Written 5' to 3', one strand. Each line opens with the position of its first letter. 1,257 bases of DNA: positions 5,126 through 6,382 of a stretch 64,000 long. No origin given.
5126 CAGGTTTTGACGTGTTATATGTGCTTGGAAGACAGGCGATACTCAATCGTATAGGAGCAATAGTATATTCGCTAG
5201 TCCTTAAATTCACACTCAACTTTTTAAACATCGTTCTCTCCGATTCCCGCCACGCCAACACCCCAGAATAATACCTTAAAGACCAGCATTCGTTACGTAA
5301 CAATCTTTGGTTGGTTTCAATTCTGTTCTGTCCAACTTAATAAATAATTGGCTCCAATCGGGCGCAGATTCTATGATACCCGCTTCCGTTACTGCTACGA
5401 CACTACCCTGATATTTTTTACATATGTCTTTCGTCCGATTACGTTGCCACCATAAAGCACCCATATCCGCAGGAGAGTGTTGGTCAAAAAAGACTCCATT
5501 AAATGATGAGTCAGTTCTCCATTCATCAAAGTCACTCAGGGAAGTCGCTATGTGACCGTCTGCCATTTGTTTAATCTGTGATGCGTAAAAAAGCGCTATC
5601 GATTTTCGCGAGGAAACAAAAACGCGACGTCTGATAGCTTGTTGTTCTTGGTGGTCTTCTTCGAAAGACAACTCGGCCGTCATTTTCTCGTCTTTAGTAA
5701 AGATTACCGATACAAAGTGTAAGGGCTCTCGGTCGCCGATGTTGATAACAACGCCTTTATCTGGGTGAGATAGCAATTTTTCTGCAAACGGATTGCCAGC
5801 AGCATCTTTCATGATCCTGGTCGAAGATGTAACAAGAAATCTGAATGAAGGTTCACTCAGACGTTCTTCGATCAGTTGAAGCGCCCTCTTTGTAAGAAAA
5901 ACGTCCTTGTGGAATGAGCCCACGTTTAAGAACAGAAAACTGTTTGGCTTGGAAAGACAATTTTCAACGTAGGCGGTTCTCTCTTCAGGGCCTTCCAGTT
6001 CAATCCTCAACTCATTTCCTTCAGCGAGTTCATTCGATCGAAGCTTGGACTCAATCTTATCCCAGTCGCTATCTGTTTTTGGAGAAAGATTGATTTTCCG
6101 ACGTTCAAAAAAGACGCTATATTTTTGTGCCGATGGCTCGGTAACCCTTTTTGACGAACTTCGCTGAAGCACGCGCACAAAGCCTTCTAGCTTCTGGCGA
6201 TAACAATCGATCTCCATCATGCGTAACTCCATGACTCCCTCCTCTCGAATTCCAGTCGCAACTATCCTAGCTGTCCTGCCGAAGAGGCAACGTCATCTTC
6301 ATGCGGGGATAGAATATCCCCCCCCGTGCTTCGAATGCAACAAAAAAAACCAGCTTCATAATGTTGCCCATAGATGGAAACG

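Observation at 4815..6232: Two-gene operon of unrecognised function in a mobile-element hot spot (candidate novel defence/exclusion module)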

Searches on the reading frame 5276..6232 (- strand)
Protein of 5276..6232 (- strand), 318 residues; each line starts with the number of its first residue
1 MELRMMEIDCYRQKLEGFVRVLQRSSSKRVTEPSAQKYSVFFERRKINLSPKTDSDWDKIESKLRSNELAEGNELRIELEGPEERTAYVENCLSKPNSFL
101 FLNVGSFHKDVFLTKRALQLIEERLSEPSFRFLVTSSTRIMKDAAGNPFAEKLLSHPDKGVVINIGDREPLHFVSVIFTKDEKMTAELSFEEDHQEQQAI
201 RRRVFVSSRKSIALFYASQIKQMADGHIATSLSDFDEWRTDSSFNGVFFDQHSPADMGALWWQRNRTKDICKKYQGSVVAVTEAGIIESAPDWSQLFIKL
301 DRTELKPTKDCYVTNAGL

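Call 4: search_protein_families(library=pfam, proteins=[window:5276-6232:-], max_evalue=1)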
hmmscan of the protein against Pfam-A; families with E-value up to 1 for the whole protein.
window:5276-6232:- (318 aa): 1 family
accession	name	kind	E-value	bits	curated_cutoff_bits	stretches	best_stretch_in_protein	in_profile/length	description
PF12059.13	DUF3540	-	0.19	12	27.9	1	161-225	38-100/199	Protein of unknown function (DUF3540)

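Call 5: search_protein_families(library=padloc, proteins=[window:5276-6232:-], max_evalue=1)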
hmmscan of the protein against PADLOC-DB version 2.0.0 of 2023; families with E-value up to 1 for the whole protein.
window:5276-6232:- (318 aa): 1 family
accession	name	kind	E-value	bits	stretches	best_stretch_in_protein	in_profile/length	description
PDLC02002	SAVED2--SAVED_TM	-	0.046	10.7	1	204-237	169-201/355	-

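Call 6: search_protein_families(library=ncbifam, proteins=[window:5276-6232:-], max_evalue=1)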
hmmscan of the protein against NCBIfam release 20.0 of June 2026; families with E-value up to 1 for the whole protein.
window:5276-6232:- (318 aa): 0 families

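Call 7: search_protein_families(library=phrogs, proteins=[window:5276-6232:-], max_evalue=1)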
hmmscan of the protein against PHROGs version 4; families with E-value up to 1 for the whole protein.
window:5276-6232:- (318 aa): 0 families

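Call 8: find_homologous_proteins(query=window:5276-6232:-, max_evalue=0.001)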
Query window:5276-6232:- (318 aa): 2 proteins with E <= 0.001 among 1156 candidates.
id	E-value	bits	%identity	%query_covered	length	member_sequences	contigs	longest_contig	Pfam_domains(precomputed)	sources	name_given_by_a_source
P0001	1.1e-209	713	100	100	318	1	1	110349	-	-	-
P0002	5.3e-41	159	43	64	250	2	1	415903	-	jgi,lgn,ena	-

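Call 11: find_encoding_contigs(protein=P0002, flank=10000, max_places=6)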
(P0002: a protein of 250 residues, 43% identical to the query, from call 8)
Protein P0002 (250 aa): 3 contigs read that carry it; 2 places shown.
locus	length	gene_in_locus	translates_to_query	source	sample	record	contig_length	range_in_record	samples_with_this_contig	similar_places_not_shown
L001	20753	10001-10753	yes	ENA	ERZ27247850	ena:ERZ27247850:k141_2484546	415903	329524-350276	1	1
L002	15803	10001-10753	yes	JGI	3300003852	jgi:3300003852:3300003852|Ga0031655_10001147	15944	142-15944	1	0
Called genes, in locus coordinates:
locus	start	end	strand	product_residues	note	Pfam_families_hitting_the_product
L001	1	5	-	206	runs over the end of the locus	PF13578:Methyltransf_24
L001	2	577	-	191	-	PF01596:Methyltransf_3, PF13578:Methyltransf_24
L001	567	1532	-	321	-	PF01073:3Beta_HSD, PF01370:Epimerase, PF02719:Polysacc_synt_2 (faint), PF04321:RmlD_sub_bind (faint), PF16363:GDP_Man_Dehyd, PF07993:NAD_binding_4 (weak)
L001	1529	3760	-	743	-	-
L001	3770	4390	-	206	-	PF03407:Nucleotid_trans (weak)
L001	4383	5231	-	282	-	-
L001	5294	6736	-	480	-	PF07679:I-set, PF13927:Ig_3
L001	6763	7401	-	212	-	-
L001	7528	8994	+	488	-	PF02789:Peptidase_M17_N, PF00883:Peptidase_M17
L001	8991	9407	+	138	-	-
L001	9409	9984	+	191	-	-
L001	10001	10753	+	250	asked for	-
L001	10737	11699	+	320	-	PF01966:HD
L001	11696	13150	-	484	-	PF00270:DEAD, PF04851:ResIII, PF00271:Helicase_C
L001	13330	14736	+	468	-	-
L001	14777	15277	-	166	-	-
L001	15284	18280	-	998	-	-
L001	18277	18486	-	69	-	-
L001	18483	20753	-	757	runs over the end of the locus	PF01580:FtsK_SpoIIIE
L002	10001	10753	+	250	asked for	-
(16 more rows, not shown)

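Call 19: find_homologous_proteins(query=A1, max_evalue=0.01)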
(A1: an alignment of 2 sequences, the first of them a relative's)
Query A1 (2 sequences) (318 aa, profile of the alignment): 3 proteins with E <= 0.01 among 3724 candidates.
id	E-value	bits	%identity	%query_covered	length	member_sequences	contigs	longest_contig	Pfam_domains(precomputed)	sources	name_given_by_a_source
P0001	9.8e-189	645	100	100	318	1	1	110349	-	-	-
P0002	1.7e-144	499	43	64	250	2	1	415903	-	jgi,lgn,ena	-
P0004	8.5e-51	191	43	61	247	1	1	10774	-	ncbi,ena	-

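Call 20: find_encoding_contigs(protein=P0004, flank=10000, max_places=6)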
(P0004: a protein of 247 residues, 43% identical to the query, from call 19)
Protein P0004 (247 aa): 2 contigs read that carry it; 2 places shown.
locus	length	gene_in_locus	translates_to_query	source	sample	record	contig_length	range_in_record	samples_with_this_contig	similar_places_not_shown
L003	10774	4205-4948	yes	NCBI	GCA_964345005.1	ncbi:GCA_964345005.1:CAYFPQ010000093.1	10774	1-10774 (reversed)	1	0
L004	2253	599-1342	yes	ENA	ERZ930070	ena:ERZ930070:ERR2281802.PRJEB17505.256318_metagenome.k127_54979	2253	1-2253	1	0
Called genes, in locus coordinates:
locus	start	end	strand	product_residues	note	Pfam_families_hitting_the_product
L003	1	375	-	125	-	?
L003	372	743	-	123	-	-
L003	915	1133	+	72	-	PF10049:DUF2283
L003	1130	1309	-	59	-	-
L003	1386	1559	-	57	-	-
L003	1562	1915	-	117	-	-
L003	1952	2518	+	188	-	-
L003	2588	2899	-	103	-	PF13744:HTH_37, PF12844:HTH_19 (weak), PF13560:HTH_31, PF01381:HTH_3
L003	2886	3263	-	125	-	PF05973:Gp49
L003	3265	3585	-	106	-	-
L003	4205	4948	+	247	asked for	-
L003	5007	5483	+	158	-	-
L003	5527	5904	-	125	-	PF00534:Glycos_transf_1, PF13692:Glyco_trans_1_4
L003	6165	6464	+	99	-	-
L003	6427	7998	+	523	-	-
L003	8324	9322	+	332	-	PF01797:Y1_Tnp (faint)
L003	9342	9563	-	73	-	-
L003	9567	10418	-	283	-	PF13495:Phage_int_SAM_4, PF00589:Phage_integrase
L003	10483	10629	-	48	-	-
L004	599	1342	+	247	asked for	-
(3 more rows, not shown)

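Call 36: predict_structure(alignment_id=A2)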
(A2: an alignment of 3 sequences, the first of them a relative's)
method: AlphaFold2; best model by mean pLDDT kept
length: 318 residues; sequences in the alignment: 3
mean_pLDDT: 59.2   pTM: 0.56
mean pLDDT of the five models: 59.2, 56.0, 54.8, 47.6, 46.3
residues with pLDDT >= 90: 16; 70-90: 110; 50-70: 72; < 50: 120
segments of 3 or more residues with pLDDT < 50: 1-47, 241-286, 292-318
pLDDT, mean of each block of 10 residues (from residue 1): 26 32 28 26 39 73 87 87 87 85 70 88 87 73 69 79 66 77 73 63 81 68 59 58 36 30 34 45 47 45 38 34
secondary structure, 60 per line:
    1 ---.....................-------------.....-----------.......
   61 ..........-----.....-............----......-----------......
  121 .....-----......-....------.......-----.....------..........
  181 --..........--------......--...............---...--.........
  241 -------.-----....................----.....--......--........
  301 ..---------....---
elements in order: H4-24 H38-42 H54-70 E76-80 H82-93 E98-103 H115-125 E131-136 H138-141 H148-154 E160-164 E171-180 E183-192 E201-206 H209-223 E227-229 H232-240 H254-273 E278-282 E285-290 H293-302 E312-315
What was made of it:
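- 5276..6232 (-): geneA, 318 aa. It is the core protein of a 12-member orphan family. Its predicted alpha/beta core (residues ~50-240) is closest to phospholipase-D-superfamily folds. It has a ~70-aa C-terminal extension shared only with P0006. Model pLDDT 59 overall, 70-88 in the core: call 36.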

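Call 38: fold_search(model_id=the predicted structure, library=pdb)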
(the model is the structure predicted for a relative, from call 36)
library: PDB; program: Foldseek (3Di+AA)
matches with E <= 10: 985; with E <= 0.001: 0
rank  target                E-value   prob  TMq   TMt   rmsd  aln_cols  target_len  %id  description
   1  9uri_A                1.0e-03  1.00  0.30  0.17  13.6       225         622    8  apo form of polyphosphate kinase 1 (PPK1) (released 2026-03-04)
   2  8yr5_L                1.4e-03  0.97  0.29  0.22  18.8       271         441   11  Crystal structure of E. coli phosphatidylserine synthase in apo state (released 2024-11-20)
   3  8yr5_E                1.8e-03  0.96  0.29  0.22  18.8       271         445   11  Crystal structure of E. coli phosphatidylserine synthase in apo state (released 2024-11-20)
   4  9urj_A                1.9e-03  0.99  0.30  0.17  14.9       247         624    8  binary complex of polyP-bound polyphosphate kinase 1 (PPK1) (released 2026-03-04)
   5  8yr6                  1.9e-03  0.98  0.31  0.23  18.2       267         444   10  Crystal structure of E. coli phosphatidylserine synthase complexed with 16:0/16:0 CDP-DG (released 2024-11-20)
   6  8yr5_I                2.4e-03  0.95  0.29  0.22  18.8       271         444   11  Crystal structure of E. coli phosphatidylserine synthase in apo state (released 2024-11-20)
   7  8yr5_A                2.5e-03  0.95  0.29  0.22  18.8       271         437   11  Crystal structure of E. coli phosphatidylserine synthase in apo state (released 2024-11-20)
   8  8yr5_C                2.8e-03  0.94  0.29  0.22  18.8       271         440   11  Crystal structure of E. coli phosphatidylserine synthase in apo state (released 2024-11-20)
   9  8yr5_G                3.0e-03  0.94  0.29  0.22  18.8       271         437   11  Crystal structure of E. coli phosphatidylserine synthase in apo state (released 2024-11-20)
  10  8yr5_H                3.4e-03  0.94  0.29  0.22  18.8       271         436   10  Crystal structure of E. coli phosphatidylserine synthase in apo state (released 2024-11-20)
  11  8yr5_B                3.4e-03  0.93  0.29  0.22  18.8       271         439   11  Crystal structure of E. coli phosphatidylserine synthase in apo state (released 2024-11-20)
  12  8yr5_J                4.0e-03  0.92  0.29  0.22  18.8       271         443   11  Crystal structure of E. coli phosphatidylserine synthase in apo state (released 2024-11-20)
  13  9fhk_A                4.2e-03  0.98  0.27  0.25   6.3       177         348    8  Structure of the F13 protein of Vaccinia virus (P21 crystal form) (released 2025-03-12)
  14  8yr5_D                4.8e-03  0.91  0.29  0.22  18.8       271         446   11  Crystal structure of E. coli phosphatidylserine synthase in apo state (released 2024-11-20)
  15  3hsi_A                7.6e-03  0.95  0.30  0.23  16.1       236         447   11  Crystal structure of phosphatidylserine synthase Haemophilus influenzae Rd KW20 (released 2009-06-30)
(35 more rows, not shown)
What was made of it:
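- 5276..6232 (-): Foldseek top hits PPK1, PssA and F13 at E~1e-3, TM ~0.3: call 38.
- On Phospholipase-D superfamily (geneA): However, E~1e-3, TM ~0.3, and the model core has pLDDT 70-88 from a 3-sequence alignment (calls 36, 38).
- Closest known: Phospholipase-D superfamily single-domain enzymes. Same: geneA's predicted core gives PLD-superfamily proteins as its best structural matches (call 38).
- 16 of the top 17 PDB Foldseek hits are phospholipase-D-superfamily proteins (PPK1, PssA, F13), with probability 0.91-1.0 (call 38). E-values are ~1e-3, TM ~0.3 and rmsd 6-19 A (calls 36, 38). The closest folds are PPK1 and phosphatidylserine synthase rather than nucleases (call 38).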

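Call 39: search_protein_representatives(alignment_id=A2)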
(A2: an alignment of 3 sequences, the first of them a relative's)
Query: 3 sequences, 254 profile positions. Proteins with E-value up to 0.001 (for the whole library): 12; up to 1e-10: 9; up to 1e-30: 6. The best 12 are listed.
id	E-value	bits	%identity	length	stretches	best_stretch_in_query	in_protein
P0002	1.5e-126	437.4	-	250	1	1-253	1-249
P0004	1.4e-125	434.2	-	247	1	1-249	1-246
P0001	7.7e-111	385.9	-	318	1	1-253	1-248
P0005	2.4e-75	269.7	-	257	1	1-248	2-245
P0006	1.2e-58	214.9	-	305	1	33-249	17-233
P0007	9.1e-56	205.5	-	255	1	7-249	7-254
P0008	4.0e-17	78.9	-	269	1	33-231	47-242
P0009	1.3e-16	77.2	-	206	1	52-246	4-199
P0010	6.2e-14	68.4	-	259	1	27-247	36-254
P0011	6.1e-09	52.1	-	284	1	60-246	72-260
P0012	1.6e-06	44.1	-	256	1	50-222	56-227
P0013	4.0e-06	42.8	-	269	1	54-240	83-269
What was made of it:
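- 5276..6232 (-): Homologues: calls 8, 19, 39.
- Extreme rarity and patchy spread fit selfish or conflict genes better (call 39).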

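Call 42: find_encoding_contigs(protein=P0006, flank=8000, max_places=4)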
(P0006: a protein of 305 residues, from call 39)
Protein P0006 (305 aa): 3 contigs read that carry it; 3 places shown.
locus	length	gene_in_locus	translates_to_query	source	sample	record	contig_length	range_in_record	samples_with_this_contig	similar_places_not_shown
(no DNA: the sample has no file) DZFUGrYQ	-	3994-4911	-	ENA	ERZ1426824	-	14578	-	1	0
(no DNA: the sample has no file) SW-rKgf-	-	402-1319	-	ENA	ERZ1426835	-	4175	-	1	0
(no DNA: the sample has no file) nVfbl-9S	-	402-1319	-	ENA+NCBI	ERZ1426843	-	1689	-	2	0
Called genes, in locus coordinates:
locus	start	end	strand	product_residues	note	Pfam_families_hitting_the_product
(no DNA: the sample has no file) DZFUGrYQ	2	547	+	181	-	?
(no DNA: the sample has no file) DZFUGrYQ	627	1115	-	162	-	-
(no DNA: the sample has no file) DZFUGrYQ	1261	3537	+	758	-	-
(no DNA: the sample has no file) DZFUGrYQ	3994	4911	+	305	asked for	-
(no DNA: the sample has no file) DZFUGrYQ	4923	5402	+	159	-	-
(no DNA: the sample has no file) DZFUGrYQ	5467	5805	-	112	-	PF19575:HTH_58 (weak)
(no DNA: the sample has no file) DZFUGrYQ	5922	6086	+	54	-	-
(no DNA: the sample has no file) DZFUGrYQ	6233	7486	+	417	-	PF00589:Phage_integrase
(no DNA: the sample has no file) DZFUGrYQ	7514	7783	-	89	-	-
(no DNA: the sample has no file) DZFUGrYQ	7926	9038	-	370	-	-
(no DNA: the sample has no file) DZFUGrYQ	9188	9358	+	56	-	-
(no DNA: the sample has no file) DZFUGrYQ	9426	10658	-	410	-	-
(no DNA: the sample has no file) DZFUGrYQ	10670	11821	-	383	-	-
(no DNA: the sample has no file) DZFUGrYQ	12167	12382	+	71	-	-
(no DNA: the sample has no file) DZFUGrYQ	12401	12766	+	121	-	-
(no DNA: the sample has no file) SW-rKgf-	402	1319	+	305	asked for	-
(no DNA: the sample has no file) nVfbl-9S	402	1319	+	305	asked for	-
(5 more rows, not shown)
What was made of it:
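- It sits on mobile elements next to integrases and to another TA pair (calls 20, 42).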

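Call 44: find_encoding_contigs(protein=P0005, flank=8000, max_places=4)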
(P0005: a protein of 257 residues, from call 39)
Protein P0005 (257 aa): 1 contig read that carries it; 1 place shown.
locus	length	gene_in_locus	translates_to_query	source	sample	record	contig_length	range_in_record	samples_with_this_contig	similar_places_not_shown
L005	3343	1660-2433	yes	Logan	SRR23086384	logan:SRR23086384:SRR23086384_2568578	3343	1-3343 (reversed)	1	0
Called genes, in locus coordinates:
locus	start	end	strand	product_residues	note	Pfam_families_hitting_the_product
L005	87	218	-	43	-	-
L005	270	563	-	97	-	-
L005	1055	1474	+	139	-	PF00165:HTH_AraC (faint), PF12833:HTH_18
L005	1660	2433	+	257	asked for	-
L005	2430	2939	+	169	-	-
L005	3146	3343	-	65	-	?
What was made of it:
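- It is a compact two-gene operon with tight spacing or overlap in relatives (calls 11, 44).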

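Call 45: find_encoding_contigs(protein=P0007, flank=8000, max_places=4)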
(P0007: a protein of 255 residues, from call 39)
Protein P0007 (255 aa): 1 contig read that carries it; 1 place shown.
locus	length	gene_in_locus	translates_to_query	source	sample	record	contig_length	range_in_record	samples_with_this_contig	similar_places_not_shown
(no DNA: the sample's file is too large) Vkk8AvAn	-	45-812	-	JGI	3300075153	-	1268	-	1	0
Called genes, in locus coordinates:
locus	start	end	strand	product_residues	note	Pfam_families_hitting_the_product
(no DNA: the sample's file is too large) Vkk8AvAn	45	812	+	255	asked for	-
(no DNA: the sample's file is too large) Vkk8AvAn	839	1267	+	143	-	?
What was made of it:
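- geneA homologues P0004, P0005, P0006 and P0007 each have a same-strand ORF of 158, 169, 159 and >=143 aa. These start between 4 nt of overlap and 58 nt after the stop (calls 20, 42, 44, 45).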

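Call 47: find_encoding_contigs(protein=P0008, flank=8000, max_places=4)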
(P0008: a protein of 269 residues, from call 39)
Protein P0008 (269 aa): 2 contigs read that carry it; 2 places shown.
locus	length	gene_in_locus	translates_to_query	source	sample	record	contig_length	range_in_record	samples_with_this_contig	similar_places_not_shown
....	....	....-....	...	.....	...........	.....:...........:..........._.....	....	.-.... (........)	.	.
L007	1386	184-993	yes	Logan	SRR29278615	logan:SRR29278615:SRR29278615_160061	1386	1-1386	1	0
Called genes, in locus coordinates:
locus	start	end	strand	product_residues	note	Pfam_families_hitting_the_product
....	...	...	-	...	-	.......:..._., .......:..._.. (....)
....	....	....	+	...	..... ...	-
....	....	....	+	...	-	-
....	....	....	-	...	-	-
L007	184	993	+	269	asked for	-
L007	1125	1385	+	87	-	?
